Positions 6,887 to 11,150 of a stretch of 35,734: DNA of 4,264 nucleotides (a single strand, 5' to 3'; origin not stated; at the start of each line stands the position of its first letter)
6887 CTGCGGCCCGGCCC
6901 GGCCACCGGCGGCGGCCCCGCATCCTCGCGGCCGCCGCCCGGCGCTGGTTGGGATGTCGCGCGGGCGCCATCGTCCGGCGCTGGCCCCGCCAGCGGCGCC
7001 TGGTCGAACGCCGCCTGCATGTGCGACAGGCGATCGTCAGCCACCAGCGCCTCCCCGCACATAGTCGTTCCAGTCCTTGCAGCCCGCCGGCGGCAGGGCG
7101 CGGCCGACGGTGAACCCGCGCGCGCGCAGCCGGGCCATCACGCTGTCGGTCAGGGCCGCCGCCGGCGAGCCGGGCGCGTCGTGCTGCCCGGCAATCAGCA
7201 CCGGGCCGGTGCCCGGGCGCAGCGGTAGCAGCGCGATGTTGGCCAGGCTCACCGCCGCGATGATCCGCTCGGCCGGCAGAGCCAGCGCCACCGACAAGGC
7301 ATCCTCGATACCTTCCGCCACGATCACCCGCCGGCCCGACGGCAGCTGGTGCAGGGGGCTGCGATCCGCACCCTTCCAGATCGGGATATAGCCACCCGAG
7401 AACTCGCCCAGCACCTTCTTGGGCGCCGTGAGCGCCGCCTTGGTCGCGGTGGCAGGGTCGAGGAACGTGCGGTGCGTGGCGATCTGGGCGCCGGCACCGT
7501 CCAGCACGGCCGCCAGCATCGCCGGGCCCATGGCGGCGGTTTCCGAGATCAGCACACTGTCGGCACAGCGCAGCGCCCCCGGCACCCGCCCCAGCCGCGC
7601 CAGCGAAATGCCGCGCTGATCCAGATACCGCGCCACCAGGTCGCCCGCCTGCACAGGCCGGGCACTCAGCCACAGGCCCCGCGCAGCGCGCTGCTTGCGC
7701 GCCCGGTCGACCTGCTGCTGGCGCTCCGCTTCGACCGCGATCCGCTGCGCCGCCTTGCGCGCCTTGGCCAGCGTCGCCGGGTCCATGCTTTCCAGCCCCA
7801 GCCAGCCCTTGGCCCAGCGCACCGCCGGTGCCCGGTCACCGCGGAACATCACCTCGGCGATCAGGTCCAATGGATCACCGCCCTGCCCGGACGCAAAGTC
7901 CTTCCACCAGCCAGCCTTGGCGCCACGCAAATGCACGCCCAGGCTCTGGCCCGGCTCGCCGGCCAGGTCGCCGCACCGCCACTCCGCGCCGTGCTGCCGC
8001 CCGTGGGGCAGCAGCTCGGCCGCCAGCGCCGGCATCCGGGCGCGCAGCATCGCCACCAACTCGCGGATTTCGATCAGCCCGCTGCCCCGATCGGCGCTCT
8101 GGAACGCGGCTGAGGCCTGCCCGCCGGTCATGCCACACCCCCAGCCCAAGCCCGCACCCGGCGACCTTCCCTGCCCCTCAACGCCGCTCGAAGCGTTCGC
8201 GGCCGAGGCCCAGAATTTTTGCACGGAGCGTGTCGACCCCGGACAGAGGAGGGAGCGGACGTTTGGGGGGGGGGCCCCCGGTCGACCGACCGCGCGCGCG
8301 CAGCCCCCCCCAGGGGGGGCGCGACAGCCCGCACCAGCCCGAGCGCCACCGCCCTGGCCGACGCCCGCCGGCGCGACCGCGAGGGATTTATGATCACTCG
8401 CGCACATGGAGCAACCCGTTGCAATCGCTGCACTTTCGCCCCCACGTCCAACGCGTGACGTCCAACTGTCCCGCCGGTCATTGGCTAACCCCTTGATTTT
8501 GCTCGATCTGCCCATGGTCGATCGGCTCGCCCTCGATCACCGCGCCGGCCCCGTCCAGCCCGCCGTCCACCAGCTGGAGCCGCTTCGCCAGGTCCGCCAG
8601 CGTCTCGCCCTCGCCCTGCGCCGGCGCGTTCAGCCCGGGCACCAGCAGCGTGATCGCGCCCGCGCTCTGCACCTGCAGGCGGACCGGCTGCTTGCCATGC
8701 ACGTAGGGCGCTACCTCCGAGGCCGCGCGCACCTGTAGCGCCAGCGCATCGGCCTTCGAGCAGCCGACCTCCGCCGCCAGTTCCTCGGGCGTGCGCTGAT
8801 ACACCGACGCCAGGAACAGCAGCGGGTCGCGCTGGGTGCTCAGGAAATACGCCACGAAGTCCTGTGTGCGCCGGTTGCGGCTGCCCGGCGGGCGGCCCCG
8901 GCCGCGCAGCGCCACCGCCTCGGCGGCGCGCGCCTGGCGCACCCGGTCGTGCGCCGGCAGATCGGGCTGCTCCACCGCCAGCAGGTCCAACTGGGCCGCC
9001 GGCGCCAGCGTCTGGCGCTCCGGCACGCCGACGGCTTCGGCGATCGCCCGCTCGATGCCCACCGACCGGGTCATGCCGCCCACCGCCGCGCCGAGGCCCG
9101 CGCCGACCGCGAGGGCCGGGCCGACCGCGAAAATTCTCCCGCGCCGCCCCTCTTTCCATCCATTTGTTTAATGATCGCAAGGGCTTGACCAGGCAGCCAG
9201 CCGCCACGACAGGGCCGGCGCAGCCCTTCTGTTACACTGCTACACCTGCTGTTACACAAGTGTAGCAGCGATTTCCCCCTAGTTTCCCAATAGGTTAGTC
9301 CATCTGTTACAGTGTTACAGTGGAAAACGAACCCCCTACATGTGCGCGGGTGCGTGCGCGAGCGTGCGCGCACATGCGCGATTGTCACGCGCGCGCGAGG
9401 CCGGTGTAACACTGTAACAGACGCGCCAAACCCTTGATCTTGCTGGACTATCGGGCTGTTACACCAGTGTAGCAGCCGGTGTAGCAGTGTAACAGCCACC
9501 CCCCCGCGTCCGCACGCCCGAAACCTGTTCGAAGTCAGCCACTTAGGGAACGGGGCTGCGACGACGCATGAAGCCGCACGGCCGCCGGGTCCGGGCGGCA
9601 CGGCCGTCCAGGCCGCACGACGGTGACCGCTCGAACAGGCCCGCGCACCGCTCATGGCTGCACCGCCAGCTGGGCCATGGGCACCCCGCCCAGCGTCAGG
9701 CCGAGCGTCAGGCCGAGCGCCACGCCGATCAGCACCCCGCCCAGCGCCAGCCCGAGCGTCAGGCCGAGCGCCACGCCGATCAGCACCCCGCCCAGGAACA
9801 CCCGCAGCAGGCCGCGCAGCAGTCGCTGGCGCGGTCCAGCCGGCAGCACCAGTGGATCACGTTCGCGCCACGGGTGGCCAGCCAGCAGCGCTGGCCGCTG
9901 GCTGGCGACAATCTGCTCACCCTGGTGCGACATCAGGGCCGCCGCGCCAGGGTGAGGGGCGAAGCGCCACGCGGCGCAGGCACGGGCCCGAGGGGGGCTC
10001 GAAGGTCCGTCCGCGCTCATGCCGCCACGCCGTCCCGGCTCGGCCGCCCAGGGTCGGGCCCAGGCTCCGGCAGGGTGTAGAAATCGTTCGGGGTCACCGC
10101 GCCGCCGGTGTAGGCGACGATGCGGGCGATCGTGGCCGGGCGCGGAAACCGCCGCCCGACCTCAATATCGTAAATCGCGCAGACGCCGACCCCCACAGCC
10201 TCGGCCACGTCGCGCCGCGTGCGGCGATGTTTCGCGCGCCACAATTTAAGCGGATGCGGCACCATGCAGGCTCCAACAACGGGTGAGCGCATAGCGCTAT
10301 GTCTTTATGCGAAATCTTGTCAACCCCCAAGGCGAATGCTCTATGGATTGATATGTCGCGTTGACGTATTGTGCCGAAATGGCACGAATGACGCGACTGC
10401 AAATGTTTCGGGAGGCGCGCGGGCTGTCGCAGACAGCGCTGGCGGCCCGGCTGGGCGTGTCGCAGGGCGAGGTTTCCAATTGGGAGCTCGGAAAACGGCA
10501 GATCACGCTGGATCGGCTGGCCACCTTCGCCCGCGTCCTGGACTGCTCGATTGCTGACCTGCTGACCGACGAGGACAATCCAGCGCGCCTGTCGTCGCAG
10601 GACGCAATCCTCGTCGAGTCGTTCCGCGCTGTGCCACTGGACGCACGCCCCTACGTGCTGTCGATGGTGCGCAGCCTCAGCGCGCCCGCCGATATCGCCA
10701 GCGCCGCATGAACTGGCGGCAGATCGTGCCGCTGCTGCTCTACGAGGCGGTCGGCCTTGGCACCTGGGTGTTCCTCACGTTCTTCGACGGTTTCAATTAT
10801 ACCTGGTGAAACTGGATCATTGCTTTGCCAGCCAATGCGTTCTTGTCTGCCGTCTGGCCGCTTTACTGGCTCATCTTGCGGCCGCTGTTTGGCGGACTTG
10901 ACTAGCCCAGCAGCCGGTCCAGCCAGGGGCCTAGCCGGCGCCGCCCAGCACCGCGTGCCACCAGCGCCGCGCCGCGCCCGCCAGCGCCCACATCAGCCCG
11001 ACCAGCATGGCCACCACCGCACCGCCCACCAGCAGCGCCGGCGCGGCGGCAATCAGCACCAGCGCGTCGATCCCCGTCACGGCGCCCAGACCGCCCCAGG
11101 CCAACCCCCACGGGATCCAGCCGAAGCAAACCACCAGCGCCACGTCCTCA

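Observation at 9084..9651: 570-bp non-coding hub with about 12 copies of CTG(T/C)TACA(C/G) arranged symmetrically around a GC-rich cruciform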

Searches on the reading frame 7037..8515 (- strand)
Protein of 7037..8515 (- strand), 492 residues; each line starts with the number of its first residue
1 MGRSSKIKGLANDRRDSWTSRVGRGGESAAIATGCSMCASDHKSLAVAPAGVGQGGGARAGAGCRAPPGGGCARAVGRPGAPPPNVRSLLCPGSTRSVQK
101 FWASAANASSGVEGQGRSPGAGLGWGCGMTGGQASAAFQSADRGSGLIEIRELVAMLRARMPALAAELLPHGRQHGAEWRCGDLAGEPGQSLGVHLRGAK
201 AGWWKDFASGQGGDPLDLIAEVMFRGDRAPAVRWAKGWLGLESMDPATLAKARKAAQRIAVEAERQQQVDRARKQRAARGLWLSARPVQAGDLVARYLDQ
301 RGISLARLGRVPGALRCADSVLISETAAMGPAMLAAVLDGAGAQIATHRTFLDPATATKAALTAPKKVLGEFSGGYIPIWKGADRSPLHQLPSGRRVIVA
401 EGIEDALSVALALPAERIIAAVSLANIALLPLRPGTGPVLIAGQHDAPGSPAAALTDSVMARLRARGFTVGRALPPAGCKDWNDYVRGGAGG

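Call 9: search_protein_families(library=pfam, proteins=[window:7037-8515:-], max_evalue=0.01)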
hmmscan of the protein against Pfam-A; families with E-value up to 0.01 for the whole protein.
window:7037-8515:- (492 aa): 2 families
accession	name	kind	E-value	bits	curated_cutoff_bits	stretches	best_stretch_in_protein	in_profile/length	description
PF23639.1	DUF7146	-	4e-24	85.4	27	1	273-377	2-103/105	Domain of unknown function (DUF7146)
PF13362.12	Toprim_3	-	1.1e-11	45.4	27.2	1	397-487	2-90/95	Toprim domain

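Call 10: search_protein_families(library=phrogs, proteins=[window:7037-8515:-], max_evalue=0.01)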
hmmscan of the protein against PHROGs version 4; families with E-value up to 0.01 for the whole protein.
window:7037-8515:- (492 aa): 2 families
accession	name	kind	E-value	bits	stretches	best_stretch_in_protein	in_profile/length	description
phrog_510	-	DNA, RNA and nucleotide metabolism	2.7e-35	123.2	1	164-487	30-346/667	DNA primase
phrog_2249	-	DNA, RNA and nucleotide metabolism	0.004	16.8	0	200-484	36-305/802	DNA primase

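Call 15: find_related_loci(query=window:7037-8515:-, collection=viral_contigs, flank=5000)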
Query window:7037-8515:- (492 aa) in viral_contigs; peptide patterns used: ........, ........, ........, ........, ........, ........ (x = any residue, [..] = any of these).
10 stretches matched a pattern; 2 encode a relative of the query (tblastn E <= 1e-3); 2 distinct loci.
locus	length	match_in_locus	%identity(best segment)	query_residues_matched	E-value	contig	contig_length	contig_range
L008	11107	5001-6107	42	143-488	8e-61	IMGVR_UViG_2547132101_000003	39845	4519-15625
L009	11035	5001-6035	37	145-486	3e-52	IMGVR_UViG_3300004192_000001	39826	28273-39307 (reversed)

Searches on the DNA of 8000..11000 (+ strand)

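Call 6: search_dna_similar(query=window:8000-11000:+, collection=phages, mode=distant, max_rows=20)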
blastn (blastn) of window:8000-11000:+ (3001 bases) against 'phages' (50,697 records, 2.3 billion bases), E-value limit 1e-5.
No match.

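Call 12: search_rna_families(source=window, start=8800, end=10500, threshold=evalue, max_evalue=1)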
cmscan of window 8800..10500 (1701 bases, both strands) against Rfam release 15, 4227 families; matches with E-value up to 1: 0.
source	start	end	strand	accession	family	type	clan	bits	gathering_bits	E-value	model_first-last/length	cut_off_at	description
